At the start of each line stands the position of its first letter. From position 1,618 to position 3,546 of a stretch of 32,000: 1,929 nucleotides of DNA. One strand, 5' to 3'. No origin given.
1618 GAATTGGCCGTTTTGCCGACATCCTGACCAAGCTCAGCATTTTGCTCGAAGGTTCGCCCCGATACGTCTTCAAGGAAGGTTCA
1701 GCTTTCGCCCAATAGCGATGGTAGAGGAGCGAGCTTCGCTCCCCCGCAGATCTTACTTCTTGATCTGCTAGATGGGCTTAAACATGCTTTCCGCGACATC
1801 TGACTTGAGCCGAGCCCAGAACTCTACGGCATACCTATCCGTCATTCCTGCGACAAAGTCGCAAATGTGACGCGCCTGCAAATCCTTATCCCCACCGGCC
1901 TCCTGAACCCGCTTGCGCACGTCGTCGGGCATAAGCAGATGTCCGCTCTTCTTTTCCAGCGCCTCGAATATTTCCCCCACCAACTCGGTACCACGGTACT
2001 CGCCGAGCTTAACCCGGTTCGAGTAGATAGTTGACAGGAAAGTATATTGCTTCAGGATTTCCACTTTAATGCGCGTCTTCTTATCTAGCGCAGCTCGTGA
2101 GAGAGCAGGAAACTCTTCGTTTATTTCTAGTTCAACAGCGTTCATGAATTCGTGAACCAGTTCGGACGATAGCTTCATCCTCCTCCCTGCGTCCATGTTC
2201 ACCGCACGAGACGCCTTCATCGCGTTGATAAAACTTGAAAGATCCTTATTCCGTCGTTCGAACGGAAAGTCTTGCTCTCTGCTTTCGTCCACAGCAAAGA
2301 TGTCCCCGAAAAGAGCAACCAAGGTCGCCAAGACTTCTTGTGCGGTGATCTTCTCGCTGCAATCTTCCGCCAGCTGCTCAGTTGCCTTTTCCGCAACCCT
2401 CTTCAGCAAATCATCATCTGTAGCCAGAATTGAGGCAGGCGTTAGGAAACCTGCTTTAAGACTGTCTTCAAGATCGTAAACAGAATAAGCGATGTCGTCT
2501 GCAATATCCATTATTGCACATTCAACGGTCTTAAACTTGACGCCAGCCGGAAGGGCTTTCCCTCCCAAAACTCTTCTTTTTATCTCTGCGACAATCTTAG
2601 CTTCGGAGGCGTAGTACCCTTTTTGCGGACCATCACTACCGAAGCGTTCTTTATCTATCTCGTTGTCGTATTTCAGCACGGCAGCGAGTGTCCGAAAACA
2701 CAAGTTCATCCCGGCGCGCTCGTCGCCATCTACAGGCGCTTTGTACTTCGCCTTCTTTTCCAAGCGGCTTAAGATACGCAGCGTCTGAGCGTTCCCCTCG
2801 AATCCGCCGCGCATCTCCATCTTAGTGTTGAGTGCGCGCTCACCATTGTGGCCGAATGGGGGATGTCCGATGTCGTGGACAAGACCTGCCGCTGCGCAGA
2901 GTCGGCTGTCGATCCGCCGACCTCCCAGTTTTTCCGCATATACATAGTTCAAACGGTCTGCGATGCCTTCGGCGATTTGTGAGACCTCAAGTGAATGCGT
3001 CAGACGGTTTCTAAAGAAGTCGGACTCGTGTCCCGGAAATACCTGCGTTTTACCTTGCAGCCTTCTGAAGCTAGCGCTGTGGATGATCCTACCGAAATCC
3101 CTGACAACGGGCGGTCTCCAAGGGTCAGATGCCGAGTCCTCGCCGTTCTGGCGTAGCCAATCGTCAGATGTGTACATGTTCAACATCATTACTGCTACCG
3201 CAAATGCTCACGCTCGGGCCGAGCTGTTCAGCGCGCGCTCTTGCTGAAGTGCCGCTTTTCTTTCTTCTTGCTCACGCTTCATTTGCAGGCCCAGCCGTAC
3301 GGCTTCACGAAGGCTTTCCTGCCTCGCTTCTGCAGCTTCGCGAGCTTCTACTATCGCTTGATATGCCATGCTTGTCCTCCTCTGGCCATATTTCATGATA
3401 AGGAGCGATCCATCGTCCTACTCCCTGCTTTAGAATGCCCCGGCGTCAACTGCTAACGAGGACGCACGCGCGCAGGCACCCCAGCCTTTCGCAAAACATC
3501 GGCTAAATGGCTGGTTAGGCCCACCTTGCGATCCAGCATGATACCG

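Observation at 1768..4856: PEP-utilising-type phosphotransferase, 53-aa helical peptide and dGTPase-like HD enzyme in one minus-strand operon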

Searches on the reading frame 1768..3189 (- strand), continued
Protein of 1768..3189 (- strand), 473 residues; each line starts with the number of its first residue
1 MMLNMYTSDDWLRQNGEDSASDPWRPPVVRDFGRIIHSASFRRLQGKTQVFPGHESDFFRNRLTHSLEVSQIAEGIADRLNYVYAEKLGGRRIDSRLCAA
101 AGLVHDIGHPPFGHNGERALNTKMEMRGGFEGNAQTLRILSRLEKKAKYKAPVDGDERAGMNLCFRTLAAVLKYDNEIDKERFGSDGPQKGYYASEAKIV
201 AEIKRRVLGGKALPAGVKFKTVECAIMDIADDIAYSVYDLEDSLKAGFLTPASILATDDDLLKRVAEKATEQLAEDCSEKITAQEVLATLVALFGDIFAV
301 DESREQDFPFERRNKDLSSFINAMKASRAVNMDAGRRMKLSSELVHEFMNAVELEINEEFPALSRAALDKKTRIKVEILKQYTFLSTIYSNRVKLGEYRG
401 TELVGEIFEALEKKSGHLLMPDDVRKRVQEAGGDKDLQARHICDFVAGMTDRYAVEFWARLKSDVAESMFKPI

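Call 82: search_protein_families(library=padloc, proteins=[L178:9457-10242:-, L178:5944-6933:+, L099:4597-5943:+, L099:6004-7359:+], max_evalue=0.001)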
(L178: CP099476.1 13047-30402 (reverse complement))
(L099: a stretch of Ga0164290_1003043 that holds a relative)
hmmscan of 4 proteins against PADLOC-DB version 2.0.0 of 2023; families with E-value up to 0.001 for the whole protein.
L178:9457-10242:- (261 aa): 1 family
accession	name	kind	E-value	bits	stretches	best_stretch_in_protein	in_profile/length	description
PDLC02347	AbiJ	-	5.6e-19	66.9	1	134-247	163-275/281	AbiJ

L178:5944-6933:+ (329 aa): 17 families
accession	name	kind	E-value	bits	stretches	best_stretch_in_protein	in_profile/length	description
PDLC03952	RmrA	-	5.3e-138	458.1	1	1-318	64-383/395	-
PDLC03947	RmrA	-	6.8e-84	279.9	1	2-310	54-361/383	-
PDLC03948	RmrA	-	2.2e-77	258.6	1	2-311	51-361/397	-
PDLC03951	RmrA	-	1.6e-76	255.8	1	2-311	51-357/400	-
PDLC03954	RmrA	-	3e-74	248.2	1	2-310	53-361/380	-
PDLC03956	RmrA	-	1e-66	223.6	1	3-310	53-358/399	-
PDLC03944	RmrA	-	1.1e-64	216.8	1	2-294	49-338/384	-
PDLC03955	RmrA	-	6.4e-60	201.3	1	6-308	67-355/371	-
PDLC03949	RmrA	-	9.6e-50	167.4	1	3-288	46-312/363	-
PDLC03945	RmrA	-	2.7e-47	159.8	1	34-309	80-363/394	-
PDLC03943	RmrA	-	6.8e-47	158.3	1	7-311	50-344/370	-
PDLC03946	RmrA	-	7.9e-39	131.4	1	6-281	49-307/357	-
PDLC03950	RmrA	-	6.4e-37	125.4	1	86-308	126-345/369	-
PDLC03953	RmrA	-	8.2e-32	108.8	1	2-282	48-324/373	-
PDLC04141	capP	-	1.3e-15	55.6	1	112-233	25-147/242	capP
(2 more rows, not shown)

L099:4597-5943:+ (448 aa): 5 families
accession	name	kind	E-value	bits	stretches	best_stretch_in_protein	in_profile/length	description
PDLC04948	PDC-S19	-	1.9e-50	170.1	2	168-397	90-315/325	-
PDLC04950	PDC-S19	-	3e-41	139.9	1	109-400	12-332/353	-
PDLC04952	PDC-S19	-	3.4e-17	61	1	110-404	10-315/328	-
PDLC04949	PDC-S19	-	1.3e-12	45.8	1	109-404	10-319/334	-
PDLC04954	PDC-S19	-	1.7e-07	29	0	111-148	12-49/330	-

L099:6004-7359:+ (451 aa): 1 family
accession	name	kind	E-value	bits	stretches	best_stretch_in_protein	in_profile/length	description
PDLC02374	dGTPase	-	9.7e-140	464.4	1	10-450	29-381/395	-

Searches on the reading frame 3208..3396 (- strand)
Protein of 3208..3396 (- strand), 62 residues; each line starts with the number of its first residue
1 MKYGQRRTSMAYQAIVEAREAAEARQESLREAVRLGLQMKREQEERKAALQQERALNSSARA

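Call 3: search_protein_families(library=pfam, proteins=[window:3208-3396:-], max_evalue=0.01)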
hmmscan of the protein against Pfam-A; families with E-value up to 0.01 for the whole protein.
window:3208-3396:- (62 aa): 0 families

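Call 4: search_protein_families(library=padloc, proteins=[window:3208-3396:-], max_evalue=0.01)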
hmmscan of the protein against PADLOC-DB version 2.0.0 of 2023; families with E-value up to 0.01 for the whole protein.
window:3208-3396:- (62 aa): 0 families

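Call 5: search_protein_families(library=ncbifam, proteins=[window:3208-3396:-], max_evalue=0.01)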
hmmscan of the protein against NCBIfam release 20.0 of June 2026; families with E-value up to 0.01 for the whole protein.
window:3208-3396:- (62 aa): 0 families

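Call 81: search_protein_families(library=phrogs, proteins=[window:3208-3369:-], max_evalue=0.001)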
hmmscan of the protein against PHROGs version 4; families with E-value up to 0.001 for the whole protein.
window:3208-3369:- (53 aa): 0 families

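Call 88: find_homologous_proteins(query=A5, max_evalue=0.01)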
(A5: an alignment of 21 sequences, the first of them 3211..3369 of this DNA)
Query A5 (21 sequences) (53 aa, profile of the alignment): 40 proteins with E <= 0.01 among 869 candidates.
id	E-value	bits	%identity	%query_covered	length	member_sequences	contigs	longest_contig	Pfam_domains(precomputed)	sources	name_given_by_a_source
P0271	8.8e-16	76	46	45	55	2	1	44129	-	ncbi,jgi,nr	ncbi:MAG: hypothetical protein K0R85_120 [Devosia sp.]|jgi:hypothetical protein|nr:hypothetical prot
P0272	8.4e-14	69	44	72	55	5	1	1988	-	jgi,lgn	jgi:hypothetical protein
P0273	1.1e-13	69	38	92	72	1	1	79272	-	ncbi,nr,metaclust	ncbi:hypothetical protein X772_26640 [Mesorhizobium sp. LSJC280B00]|nr:hypothetical protein X772_266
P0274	2.3e-13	68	-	-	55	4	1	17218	-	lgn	-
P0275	7.1e-13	66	76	87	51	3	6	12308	-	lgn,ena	-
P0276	1.3e-12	66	-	-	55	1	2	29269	-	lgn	-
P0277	5.7e-12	63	74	87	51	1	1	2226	-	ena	-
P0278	6.0e-12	63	68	75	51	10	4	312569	-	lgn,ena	-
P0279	8.4e-12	63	100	100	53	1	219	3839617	-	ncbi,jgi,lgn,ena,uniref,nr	ncbi:hypothetical protein GQF56_16055 [Rhodobacter sphaeroides]|jgi:hypothetical protein|uniref:hypo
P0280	1.4e-11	62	100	100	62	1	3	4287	-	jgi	jgi:hypothetical protein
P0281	1.5e-11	62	76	87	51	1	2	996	-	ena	-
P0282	2.5e-11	61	42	49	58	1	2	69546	-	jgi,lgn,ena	-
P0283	3.3e-11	61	-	-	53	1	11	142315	-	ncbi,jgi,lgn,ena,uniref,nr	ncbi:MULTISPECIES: hypothetical protein [Roseomonadaceae]|jgi:ribosomal protein L4|uniref:Ribosomal 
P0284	4.1e-11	61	60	98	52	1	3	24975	-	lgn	-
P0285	4.8e-11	60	-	-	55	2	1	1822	-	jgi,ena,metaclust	metaclust:\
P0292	3.9e-9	54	-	-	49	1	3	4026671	-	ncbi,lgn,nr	ncbi:UNVERIFIED_ORG: hypothetical protein LHK14_19890 [Roseateles sp. XES5]|nr:hypothetical protein 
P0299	1.2e-8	53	-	-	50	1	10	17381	-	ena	-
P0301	2.1e-8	52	55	42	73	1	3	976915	-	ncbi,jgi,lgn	ncbi:MAG TPA: hypothetical protein VIL30_05980 [Ramlibacter sp.]|jgi:hypothetical protein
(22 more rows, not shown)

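Call 89: find_encoding_contigs(protein=P0292, flank=7000, max_places=2)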
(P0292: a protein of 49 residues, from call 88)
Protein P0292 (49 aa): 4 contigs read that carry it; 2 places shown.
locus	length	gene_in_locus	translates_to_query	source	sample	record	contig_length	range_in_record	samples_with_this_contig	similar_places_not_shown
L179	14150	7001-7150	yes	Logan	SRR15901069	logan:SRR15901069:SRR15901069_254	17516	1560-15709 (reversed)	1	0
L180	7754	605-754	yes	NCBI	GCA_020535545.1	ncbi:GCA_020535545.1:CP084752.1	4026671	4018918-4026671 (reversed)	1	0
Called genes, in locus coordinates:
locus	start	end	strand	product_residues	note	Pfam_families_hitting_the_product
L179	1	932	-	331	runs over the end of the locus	PF03372:Exo_endo_phos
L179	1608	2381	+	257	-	PF22175:Ogg-HhH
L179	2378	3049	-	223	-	-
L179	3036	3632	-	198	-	PF06508:QueC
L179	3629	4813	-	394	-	PF00294:PfkB, PF15891:Nuc_deoxyri_tr2, PF05014:Nuc_deoxyrib_tr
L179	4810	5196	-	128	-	-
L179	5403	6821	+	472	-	-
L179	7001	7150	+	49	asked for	-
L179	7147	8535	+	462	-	PF01966:HD, PF13286:HD_assoc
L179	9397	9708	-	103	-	-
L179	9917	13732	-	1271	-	PF08471:Ribonuc_red_2_N, PF02867:Ribonuc_red_lgC, PF12637:TSCPD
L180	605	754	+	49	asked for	-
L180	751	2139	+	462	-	PF01966:HD, PF13286:HD_assoc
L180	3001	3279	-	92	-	-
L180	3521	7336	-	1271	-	PF08471:Ribonuc_red_2_N, PF02867:Ribonuc_red_lgC, PF12637:TSCPD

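Call 90: find_encoding_contigs(protein=P0301, flank=7000, max_places=2)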
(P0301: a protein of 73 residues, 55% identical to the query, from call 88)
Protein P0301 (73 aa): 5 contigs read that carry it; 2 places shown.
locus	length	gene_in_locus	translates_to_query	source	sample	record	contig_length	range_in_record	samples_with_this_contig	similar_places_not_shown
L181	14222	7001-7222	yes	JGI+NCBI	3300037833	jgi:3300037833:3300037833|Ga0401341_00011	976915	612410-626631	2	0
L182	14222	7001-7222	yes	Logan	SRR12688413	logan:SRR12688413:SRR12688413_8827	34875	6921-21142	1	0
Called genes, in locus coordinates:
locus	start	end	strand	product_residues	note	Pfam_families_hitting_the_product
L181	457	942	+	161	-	-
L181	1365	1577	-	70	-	-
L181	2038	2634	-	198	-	PF06508:QueC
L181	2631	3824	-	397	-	PF00294:PfkB (weak), PF05014:Nuc_deoxyrib_tr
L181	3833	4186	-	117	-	-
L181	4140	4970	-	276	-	PF22175:Ogg-HhH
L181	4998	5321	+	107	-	-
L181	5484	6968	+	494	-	-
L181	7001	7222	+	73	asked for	-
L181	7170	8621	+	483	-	PF01966:HD, PF13286:HD_assoc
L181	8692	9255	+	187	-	PF02592:Vut_1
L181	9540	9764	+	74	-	-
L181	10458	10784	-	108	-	-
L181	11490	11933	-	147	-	PF00583:Acetyltransf_1 (weak), PF13673:Acetyltransf_10, PF13508:Acetyltransf_7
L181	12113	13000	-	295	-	PF23441:SDR, PF00106:adh_short, PF08659:KR, PF13561:adh_short_C2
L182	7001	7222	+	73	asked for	-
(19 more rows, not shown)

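Call 91: find_encoding_contigs(protein=P0299, flank=7000, max_places=2)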
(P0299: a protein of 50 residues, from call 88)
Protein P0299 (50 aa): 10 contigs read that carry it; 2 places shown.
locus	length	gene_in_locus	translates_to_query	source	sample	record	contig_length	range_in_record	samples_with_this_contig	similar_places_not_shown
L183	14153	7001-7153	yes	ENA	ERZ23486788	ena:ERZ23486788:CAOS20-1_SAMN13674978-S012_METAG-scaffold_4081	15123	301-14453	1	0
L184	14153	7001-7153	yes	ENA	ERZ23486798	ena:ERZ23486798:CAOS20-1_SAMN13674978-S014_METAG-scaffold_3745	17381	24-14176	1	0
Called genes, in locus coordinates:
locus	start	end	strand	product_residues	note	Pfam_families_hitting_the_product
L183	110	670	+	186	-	PF00239:Resolvase, PF02796:HTH_7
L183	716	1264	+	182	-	-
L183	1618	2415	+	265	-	-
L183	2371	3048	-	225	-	PF00881:Nitroreductase (weak)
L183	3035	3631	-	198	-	PF06508:QueC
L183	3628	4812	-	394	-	PF00294:PfkB, PF15891:Nuc_deoxyri_tr2, PF05014:Nuc_deoxyrib_tr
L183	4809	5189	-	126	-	-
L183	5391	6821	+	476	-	-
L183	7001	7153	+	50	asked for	-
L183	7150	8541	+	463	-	PF01966:HD, PF13286:HD_assoc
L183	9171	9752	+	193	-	PF13532:2OG-FeII_Oxy_2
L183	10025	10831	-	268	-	PF04185:Phosphoesterase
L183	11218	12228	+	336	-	PF00753:Lactamase_B (weak), PF13483:Lactamase_B_3, PF12706:Lactamase_B_2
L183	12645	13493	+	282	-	PF00532:Peripla_BP_1 (weak), PF13407:Peripla_BP_4, PF13377:Peripla_BP_3, PF13407:Peripla_BP_4, PF00532:Peripla_BP_1 (weak)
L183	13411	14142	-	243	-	-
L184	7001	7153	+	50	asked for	-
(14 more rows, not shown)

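Call 92: find_encoding_contigs(protein=P0279, flank=10000, max_places=3)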
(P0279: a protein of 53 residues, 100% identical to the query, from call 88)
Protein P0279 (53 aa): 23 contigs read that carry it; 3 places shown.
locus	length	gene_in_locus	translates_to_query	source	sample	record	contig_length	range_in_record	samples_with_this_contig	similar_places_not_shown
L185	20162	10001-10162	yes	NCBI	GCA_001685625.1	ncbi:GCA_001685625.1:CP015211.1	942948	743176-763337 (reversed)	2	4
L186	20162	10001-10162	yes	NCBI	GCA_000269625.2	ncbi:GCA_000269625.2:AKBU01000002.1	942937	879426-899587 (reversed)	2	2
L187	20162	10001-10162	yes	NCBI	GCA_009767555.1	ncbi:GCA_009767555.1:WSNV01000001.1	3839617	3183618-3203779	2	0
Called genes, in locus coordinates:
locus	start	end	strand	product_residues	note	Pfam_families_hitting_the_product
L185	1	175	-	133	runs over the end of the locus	-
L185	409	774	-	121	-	PF16083:Phage_holin_3_3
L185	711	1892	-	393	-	PF05065:Phage_capsid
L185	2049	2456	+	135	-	PF06610:AlaE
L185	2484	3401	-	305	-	PF25145:NfeD1b_N, PF01343:Peptidase_S49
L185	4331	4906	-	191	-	-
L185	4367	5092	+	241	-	PF13408:Zn_ribbon_recom (weak)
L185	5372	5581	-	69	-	-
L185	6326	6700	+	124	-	-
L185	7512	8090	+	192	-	PF13238:AAA_18 (weak)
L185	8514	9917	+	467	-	-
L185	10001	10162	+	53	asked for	-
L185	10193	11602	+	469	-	PF01966:HD, PF13286:HD_assoc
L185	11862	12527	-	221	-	-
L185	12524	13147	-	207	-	PF06508:QueC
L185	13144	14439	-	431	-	PF05014:Nuc_deoxyrib_tr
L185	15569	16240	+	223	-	-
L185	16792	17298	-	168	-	-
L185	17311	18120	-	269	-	PF01471:PG_binding_1 (faint), PF13539:Peptidase_M15_4 (weak)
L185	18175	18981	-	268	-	PF02086:MethyltransfD12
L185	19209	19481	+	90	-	PF04365:BrnT_toxin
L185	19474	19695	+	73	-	-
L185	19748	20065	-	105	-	PF16083:Phage_holin_3_3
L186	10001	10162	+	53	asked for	-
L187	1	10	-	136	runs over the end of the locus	-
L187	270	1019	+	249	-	PF00392:GntR, PF07729:FCD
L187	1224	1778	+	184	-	PF04290:DctQ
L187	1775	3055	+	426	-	PF06808:DctM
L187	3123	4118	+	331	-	PF03480:DctP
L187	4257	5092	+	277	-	PF13408:Zn_ribbon_recom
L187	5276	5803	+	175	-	-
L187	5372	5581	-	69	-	-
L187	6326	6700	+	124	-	-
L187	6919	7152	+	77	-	-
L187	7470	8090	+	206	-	PF13238:AAA_18 (weak)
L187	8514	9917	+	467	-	-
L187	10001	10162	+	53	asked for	-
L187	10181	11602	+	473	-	PF01966:HD, PF13286:HD_assoc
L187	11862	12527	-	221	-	-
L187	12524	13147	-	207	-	PF06508:QueC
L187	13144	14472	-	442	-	PF05014:Nuc_deoxyrib_tr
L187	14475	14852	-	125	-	-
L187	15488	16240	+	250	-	-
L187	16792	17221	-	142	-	-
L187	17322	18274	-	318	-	PF25145:NfeD1b_N (weak), PF01343:Peptidase_S49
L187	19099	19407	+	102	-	PF14216:DUF4326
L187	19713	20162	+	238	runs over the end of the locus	-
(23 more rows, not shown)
